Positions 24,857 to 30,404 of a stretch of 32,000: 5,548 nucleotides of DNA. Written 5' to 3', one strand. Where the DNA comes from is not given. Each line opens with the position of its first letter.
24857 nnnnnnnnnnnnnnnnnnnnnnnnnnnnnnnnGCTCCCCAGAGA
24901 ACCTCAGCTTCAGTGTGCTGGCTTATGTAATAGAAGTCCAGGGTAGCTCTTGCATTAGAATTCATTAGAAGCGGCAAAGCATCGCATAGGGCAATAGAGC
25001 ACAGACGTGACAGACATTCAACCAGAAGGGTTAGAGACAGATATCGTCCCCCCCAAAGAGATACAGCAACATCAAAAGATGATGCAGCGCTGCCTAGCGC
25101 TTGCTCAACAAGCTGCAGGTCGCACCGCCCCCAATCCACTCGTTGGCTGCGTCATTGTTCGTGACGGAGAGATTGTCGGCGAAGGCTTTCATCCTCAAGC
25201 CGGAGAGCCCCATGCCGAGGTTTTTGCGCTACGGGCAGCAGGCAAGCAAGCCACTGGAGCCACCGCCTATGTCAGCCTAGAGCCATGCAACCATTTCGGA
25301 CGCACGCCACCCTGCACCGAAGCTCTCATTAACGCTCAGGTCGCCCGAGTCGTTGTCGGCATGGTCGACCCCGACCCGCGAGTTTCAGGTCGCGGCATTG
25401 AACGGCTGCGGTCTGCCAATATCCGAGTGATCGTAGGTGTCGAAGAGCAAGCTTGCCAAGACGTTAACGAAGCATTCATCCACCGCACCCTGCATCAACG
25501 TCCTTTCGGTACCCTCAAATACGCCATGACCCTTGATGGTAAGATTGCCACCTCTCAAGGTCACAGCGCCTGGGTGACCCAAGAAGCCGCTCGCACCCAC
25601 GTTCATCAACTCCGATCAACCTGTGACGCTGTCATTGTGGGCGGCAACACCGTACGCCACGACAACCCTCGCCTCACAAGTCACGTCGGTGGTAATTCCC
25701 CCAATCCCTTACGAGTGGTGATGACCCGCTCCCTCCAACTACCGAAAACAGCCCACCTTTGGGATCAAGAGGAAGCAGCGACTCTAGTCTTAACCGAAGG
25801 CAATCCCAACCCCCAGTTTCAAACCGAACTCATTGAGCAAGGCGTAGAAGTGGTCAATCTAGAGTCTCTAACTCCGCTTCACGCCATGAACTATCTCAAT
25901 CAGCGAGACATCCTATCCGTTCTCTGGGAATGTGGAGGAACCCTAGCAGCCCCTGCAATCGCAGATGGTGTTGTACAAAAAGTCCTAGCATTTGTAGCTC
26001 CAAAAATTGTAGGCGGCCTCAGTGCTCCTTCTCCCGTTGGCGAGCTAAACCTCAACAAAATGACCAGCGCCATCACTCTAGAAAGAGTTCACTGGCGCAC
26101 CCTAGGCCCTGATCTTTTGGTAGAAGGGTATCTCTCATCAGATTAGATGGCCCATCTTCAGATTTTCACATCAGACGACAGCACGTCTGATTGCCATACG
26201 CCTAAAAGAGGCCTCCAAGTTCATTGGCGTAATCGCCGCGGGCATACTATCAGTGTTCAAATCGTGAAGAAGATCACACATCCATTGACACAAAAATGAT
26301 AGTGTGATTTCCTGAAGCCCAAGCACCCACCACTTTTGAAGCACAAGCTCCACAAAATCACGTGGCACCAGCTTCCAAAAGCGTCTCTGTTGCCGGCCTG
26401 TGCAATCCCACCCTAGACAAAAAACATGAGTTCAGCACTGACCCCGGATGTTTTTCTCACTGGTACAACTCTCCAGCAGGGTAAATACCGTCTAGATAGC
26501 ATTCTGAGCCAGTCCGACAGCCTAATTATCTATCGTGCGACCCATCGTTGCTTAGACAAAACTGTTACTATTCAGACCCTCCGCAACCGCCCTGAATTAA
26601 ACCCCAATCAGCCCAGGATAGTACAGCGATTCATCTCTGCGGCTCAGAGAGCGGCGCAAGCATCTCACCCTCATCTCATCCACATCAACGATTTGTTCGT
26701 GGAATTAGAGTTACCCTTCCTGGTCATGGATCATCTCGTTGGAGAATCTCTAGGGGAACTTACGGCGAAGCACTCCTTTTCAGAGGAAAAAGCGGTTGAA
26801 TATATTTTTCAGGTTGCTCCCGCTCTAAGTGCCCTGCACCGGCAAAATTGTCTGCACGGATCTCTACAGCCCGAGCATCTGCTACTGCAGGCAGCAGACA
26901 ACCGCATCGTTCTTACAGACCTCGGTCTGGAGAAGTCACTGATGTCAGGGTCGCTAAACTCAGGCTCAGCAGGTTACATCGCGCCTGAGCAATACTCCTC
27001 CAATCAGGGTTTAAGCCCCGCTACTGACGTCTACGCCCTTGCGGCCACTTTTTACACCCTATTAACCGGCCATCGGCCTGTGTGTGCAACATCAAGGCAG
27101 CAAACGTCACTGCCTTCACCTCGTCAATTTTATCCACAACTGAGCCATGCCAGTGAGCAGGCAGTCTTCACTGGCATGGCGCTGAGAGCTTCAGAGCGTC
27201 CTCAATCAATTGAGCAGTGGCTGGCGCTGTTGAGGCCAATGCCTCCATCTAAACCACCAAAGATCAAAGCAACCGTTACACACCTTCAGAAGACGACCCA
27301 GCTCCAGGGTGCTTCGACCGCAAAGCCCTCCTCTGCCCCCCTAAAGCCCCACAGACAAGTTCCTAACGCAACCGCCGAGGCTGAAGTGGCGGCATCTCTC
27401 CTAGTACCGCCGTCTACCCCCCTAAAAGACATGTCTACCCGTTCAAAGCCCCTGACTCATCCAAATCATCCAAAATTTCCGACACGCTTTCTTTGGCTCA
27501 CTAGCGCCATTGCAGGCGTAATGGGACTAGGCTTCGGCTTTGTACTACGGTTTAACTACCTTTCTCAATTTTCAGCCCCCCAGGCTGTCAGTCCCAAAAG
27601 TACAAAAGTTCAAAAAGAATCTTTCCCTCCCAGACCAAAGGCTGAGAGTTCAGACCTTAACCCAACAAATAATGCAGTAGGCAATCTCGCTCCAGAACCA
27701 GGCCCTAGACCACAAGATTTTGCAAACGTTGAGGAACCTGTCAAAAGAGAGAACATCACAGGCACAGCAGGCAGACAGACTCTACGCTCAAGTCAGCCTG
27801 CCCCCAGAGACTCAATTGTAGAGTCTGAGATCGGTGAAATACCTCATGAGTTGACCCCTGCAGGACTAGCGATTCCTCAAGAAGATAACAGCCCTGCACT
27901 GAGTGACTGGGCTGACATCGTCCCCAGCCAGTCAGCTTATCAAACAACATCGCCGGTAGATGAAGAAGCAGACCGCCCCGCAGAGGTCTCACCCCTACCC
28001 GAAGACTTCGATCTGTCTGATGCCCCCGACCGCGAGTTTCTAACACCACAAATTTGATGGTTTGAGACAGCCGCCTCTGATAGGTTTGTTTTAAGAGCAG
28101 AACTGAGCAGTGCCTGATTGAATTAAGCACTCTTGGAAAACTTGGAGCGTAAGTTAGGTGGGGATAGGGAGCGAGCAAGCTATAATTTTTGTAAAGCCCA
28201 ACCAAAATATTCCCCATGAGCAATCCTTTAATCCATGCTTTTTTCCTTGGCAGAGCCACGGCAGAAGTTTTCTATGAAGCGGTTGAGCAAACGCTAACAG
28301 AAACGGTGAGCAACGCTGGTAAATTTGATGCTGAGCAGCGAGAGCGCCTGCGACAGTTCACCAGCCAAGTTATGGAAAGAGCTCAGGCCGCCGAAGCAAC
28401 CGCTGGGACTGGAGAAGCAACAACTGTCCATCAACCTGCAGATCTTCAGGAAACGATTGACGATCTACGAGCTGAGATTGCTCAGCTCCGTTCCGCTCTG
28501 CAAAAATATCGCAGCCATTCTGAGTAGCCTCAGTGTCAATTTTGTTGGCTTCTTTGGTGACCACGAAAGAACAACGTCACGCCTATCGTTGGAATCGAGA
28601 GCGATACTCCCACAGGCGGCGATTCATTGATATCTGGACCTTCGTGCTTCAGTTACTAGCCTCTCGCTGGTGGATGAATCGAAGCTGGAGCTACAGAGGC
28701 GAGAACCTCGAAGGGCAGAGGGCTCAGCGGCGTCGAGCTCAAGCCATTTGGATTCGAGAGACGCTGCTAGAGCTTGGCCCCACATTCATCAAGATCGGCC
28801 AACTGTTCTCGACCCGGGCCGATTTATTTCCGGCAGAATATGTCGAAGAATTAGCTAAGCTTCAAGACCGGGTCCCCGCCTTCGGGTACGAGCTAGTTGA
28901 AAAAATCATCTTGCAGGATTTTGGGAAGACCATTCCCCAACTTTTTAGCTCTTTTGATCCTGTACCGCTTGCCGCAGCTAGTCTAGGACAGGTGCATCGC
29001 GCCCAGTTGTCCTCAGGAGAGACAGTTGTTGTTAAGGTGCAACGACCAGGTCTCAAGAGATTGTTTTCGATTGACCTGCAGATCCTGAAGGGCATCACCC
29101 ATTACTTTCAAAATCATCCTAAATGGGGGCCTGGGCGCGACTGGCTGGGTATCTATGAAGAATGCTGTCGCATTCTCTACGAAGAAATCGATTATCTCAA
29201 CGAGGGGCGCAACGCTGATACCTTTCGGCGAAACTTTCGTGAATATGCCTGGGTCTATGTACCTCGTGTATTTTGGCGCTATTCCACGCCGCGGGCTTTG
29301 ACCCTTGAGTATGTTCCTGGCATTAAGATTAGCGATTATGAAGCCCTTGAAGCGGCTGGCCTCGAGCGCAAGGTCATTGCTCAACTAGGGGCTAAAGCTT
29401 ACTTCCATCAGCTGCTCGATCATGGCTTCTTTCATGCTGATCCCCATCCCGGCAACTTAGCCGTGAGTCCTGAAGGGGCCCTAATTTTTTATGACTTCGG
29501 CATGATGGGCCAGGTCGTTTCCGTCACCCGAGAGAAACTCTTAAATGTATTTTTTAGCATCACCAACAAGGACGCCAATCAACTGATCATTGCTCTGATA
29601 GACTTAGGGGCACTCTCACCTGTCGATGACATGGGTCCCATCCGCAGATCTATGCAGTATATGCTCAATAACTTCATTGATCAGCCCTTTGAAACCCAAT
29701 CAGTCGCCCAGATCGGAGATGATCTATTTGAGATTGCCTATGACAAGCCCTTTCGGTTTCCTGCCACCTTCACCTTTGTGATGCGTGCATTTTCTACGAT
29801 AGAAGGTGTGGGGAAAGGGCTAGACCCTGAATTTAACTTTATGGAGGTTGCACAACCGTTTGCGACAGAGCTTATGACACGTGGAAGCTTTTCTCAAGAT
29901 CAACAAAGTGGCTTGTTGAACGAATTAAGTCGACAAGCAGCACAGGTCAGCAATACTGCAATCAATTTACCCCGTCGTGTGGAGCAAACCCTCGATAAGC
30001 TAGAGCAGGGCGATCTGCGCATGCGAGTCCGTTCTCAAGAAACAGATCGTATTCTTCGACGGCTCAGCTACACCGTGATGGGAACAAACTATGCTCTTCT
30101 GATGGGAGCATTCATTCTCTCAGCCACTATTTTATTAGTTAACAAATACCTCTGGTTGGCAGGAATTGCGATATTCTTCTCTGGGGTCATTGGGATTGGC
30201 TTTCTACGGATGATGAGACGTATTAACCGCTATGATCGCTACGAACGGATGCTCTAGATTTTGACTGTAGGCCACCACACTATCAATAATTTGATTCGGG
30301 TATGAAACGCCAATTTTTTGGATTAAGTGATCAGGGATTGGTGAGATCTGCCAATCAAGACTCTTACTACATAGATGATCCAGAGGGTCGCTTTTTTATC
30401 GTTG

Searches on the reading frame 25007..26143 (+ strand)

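Call 90: search_protein_families(library=pfam, proteins=[window:25007-26143:+], max_evalue=0.00001)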
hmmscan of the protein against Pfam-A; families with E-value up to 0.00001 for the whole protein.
window:25007-26143:+ (379 aa): 3 families
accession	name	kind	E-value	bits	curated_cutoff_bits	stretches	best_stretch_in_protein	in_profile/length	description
PF01872.23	RibD_C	-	2.8e-51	174.6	24.1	1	166-371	1-196/197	RibD C-terminal domain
PF00383.29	dCMP_cyt_deam_1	-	9.6e-22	77.2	25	1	20-119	2-102/102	Cytidine and deoxycytidylate deaminase zinc-binding region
PF14437.12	MafB19-deam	-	1.1e-12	48.5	27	1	21-159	2-139/142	MafB19-like deaminase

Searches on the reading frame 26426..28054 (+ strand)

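Call 90: search_protein_families(library=pfam, proteins=[window:26426-28054:+], max_evalue=0.00001)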
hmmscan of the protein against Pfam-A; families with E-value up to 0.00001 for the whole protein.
window:26426-28054:+ (543 aa): 2 families
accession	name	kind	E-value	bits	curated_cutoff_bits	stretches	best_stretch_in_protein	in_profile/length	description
PF00069.31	Pkinase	-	4.6e-24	85.7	31.7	1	35-228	15-206/263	Protein kinase domain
PF07714.23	PK_Tyr_Ser-Thr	-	4.9e-14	52.7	23.1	1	64-227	43-213/258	Protein tyrosine and serine/threonine kinase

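Call 91: search_protein_families(library=padloc, proteins=[window:26426-28054:+], max_evalue=0.00001)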
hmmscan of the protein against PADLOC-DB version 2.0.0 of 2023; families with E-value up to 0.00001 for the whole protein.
window:26426-28054:+ (543 aa): 30 families (the best 25 are shown)
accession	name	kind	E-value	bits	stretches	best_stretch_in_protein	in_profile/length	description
PDLC04053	PD-T4-6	-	1.6e-38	130.9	1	17-283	7-282/311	-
PDLC04042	PD-T4-6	-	4.4e-38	129.6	1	16-279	6-279/292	-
PDLC04054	PD-T4-6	-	4.6e-36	122.9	1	15-308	7-309/347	-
PDLC04043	PD-T4-6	-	2.3e-35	120.5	1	14-266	10-271/452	-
PDLC04057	PD-T4-6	-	3.8e-31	106.6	1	18-270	7-268/443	-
PDLC04041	PD-T4-6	-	1.1e-29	102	1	17-272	26-293/443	-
PDLC04047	PD-T4-6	-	1.9e-29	100.8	1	18-273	9-273/327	-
PDLC04039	PD-T4-6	-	1.8e-28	97.7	1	12-320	9-326/458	-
PDLC04138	mad6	-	3.6e-28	96.8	1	35-225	67-262/659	mads_6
PDLC04061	PD-T4-6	-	6.2e-28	96.5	1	13-458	10-462/510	-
PDLC04060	PD-T4-6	-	1.1e-27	95.1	1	13-284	3-281/486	-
PDLC01088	C3a189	-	3.3e-25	86.8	1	35-293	13-282/840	kinase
PDLC04044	PD-T4-6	-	3.9e-24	83.5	1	61-287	76-307/372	-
PDLC04048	PD-T4-6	-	4.9e-24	83.4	1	18-220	9-213/354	-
PDLC04050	PD-T4-6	-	2.2e-23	80.9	1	18-299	62-353/480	-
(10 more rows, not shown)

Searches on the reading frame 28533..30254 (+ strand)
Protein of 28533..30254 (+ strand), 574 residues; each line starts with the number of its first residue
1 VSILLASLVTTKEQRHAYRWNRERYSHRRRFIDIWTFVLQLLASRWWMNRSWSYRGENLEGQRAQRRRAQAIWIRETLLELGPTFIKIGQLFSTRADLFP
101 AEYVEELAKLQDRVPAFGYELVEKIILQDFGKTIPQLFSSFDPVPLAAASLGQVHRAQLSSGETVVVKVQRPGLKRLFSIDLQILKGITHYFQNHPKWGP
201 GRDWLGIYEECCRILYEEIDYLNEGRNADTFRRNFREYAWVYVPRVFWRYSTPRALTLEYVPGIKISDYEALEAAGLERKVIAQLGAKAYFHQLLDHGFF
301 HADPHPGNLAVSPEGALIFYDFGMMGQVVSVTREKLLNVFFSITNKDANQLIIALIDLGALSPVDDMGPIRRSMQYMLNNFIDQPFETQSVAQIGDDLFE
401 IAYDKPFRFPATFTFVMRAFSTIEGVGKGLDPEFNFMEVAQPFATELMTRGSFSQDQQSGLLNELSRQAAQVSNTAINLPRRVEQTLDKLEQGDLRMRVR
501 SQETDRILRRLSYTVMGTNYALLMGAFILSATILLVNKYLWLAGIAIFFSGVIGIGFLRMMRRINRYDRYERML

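Call 90: search_protein_families(library=pfam, proteins=[window:28533-30254:+], max_evalue=0.00001)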
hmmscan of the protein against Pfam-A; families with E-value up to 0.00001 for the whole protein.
window:28533-30254:+ (574 aa): 1 family
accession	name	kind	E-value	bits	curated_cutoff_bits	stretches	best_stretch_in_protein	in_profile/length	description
PF03109.22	ABC1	-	1.2e-82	277.2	22.9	1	109-351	1-240/244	ABC1 atypical kinase-like domain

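Call 91: search_protein_families(library=padloc, proteins=[window:28533-30254:+], max_evalue=0.00001)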
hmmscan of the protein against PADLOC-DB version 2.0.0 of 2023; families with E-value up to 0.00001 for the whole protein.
window:28533-30254:+ (574 aa): 0 families
